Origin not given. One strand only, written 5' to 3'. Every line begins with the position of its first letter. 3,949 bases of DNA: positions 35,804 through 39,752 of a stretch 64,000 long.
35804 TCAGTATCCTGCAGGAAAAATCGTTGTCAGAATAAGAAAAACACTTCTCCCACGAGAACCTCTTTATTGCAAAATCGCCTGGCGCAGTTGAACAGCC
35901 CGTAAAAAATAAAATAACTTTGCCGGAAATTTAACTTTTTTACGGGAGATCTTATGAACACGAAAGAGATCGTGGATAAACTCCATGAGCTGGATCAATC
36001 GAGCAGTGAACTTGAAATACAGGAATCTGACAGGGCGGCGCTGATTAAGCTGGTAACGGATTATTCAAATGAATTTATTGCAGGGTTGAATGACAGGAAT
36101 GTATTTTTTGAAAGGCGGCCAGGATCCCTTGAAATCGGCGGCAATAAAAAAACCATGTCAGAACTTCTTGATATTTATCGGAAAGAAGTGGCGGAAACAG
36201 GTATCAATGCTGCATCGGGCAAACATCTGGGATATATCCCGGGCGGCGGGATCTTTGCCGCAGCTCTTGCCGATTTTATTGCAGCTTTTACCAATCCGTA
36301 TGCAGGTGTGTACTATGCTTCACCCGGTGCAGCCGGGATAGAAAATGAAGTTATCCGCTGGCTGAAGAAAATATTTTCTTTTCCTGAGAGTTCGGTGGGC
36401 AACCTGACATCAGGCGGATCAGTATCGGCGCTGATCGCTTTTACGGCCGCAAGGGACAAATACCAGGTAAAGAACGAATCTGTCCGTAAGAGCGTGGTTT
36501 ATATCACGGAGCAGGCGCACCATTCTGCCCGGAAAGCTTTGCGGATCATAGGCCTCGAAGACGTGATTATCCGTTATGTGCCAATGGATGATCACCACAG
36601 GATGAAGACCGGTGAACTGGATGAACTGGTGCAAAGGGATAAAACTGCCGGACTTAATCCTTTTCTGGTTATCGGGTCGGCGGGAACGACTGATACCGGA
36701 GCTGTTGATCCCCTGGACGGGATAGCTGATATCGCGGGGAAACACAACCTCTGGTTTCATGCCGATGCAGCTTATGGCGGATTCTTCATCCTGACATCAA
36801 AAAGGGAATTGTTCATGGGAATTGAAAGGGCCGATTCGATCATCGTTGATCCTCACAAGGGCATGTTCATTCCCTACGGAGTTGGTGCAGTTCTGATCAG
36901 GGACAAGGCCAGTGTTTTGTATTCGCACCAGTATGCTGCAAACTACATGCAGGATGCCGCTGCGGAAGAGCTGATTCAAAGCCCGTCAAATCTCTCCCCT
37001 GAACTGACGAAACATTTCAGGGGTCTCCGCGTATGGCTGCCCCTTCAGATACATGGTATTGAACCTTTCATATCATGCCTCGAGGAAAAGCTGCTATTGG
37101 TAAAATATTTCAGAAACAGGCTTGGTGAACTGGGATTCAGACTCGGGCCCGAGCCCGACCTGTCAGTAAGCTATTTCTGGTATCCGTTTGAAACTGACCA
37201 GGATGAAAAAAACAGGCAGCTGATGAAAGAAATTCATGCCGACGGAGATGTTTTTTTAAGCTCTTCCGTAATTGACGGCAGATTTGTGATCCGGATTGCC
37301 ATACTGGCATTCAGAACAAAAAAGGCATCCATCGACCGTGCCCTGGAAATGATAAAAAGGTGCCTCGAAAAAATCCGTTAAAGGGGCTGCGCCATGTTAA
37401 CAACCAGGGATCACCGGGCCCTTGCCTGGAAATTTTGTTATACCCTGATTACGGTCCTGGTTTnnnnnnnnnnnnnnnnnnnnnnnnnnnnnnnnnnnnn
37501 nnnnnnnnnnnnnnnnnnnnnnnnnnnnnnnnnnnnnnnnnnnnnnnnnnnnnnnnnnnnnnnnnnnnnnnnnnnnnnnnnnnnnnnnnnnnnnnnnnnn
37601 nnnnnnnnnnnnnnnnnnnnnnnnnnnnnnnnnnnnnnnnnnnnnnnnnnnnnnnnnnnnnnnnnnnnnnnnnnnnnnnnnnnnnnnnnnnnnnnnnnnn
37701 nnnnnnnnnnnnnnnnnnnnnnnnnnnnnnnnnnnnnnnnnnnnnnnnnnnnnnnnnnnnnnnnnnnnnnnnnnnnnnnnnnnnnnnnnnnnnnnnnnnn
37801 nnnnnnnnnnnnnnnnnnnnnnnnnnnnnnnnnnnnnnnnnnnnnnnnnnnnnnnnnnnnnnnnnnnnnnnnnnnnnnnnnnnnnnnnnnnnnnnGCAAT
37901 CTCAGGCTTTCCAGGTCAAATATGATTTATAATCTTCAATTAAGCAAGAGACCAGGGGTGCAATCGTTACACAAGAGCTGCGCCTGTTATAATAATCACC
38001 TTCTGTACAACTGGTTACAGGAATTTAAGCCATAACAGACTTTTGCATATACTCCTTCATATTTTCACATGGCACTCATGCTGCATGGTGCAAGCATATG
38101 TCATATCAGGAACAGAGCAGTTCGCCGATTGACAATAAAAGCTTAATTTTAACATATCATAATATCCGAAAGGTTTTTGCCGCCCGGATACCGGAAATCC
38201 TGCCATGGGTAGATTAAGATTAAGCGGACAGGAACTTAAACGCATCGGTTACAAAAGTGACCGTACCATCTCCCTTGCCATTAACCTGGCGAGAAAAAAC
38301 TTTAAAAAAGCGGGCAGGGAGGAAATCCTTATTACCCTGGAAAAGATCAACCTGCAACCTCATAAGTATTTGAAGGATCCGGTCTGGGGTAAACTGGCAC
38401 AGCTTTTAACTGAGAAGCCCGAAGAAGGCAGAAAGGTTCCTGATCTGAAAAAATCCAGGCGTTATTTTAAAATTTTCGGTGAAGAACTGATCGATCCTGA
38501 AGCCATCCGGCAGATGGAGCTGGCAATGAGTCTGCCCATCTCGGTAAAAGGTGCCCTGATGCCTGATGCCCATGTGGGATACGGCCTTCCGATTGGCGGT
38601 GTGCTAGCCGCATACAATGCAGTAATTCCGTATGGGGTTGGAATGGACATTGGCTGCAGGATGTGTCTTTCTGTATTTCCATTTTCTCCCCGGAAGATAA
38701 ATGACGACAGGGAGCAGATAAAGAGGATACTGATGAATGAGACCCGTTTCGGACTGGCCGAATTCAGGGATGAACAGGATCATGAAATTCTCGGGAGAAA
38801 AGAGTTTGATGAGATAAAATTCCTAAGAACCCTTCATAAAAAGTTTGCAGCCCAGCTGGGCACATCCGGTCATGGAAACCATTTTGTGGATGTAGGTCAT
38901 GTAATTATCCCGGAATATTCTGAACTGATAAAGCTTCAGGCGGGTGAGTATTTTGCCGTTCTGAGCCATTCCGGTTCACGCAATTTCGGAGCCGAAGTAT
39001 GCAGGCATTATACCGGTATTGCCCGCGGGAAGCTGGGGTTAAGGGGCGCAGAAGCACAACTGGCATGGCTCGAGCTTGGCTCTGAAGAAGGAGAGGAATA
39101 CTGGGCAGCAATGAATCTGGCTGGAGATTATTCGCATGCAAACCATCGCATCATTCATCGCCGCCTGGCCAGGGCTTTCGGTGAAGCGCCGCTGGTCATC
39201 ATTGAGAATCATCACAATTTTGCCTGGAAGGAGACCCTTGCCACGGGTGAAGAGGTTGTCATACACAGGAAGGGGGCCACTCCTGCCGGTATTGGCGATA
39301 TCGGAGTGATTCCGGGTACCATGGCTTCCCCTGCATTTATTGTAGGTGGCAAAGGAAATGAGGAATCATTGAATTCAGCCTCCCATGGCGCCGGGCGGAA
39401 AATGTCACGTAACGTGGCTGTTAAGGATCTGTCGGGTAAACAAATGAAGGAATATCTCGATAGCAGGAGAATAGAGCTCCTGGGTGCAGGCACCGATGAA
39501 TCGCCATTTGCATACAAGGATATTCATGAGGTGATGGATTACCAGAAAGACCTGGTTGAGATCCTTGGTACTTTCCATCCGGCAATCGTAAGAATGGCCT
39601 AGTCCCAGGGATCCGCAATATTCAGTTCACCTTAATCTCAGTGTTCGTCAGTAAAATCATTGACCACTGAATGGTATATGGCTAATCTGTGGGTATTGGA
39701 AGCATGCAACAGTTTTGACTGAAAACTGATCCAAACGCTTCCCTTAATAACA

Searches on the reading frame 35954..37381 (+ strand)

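Call 5: search_protein_families(library=pfam, proteins=[window:35954-37381:+], max_evalue=0.001)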
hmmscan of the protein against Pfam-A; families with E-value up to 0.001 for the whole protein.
window:35954-37381:+ (475 aa): 3 families
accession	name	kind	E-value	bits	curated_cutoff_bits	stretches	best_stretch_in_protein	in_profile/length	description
PF00282.25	Pyridoxal_deC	-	3.8e-55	187.6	27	1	89-392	40-355/375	Pyridoxal-dependent decarboxylase conserved domain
PF00266.25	Aminotran_5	-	1.8e-07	31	21.5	1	178-323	87-221/371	Aminotransferase class-V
PF05889.19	SepSecS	-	9.7e-05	21.7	21.1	1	176-321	99-242/389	O-phosphoseryl-tRNA(Sec) selenium transferase, SepSecS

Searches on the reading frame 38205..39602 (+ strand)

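Call 5: search_protein_families(library=pfam, proteins=[window:38205-39602:+], max_evalue=0.001)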
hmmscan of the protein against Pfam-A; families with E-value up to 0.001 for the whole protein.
window:38205-39602:+ (465 aa): 1 family
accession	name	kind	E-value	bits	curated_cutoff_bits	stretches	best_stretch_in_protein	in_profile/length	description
PF01139.22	RtcB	-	5.9e-80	270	27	1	104-462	2-423/426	tRNA-splicing ligase RtcB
